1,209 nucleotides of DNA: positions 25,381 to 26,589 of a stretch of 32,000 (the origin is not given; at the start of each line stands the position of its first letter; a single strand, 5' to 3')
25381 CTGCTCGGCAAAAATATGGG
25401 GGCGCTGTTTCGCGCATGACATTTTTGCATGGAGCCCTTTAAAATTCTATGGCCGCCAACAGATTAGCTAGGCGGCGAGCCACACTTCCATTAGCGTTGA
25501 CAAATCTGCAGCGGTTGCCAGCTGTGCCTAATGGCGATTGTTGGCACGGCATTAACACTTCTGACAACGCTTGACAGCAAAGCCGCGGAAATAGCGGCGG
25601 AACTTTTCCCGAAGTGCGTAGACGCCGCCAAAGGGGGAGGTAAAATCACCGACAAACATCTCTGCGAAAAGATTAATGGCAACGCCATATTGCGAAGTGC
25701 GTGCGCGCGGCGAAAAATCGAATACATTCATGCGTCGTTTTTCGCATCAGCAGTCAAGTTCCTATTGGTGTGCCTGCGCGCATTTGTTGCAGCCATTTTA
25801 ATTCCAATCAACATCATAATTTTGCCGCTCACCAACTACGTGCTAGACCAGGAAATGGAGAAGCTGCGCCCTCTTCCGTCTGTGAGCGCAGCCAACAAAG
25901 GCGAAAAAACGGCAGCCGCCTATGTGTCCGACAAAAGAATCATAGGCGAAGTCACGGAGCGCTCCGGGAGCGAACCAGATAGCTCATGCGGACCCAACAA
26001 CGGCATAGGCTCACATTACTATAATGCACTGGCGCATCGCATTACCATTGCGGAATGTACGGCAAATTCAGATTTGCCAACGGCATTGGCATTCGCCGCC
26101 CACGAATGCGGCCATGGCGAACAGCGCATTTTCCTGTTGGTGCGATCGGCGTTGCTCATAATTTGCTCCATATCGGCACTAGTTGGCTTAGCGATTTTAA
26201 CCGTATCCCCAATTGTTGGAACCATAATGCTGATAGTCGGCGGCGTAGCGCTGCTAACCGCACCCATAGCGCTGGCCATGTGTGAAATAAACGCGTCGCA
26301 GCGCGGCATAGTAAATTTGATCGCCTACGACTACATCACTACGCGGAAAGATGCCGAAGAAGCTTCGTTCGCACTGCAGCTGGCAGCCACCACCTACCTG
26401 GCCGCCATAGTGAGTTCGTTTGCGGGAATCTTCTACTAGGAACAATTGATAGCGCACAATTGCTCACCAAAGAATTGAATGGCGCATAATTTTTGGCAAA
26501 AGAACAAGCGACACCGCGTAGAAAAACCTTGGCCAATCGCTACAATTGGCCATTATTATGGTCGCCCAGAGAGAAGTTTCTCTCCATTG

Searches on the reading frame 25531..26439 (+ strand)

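Call 6: search_protein_families(library=pfam, proteins=[window:25531-26439:+], max_evalue=0.01)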
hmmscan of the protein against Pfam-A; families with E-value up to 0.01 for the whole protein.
window:25531-26439:+ (302 aa): 1 family
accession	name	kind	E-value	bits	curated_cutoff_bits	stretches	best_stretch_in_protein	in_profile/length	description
PF04298.18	Zn_peptidase_2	-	3.2e-15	56.7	27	1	157-300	59-210/218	Putative neutral zinc metallopeptidase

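Call 10: search_protein_families(library=ncbifam, proteins=[window:25531-26439:+], max_evalue=0.01)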
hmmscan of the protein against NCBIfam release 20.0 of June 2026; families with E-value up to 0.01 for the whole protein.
window:25531-26439:+ (302 aa): 0 families
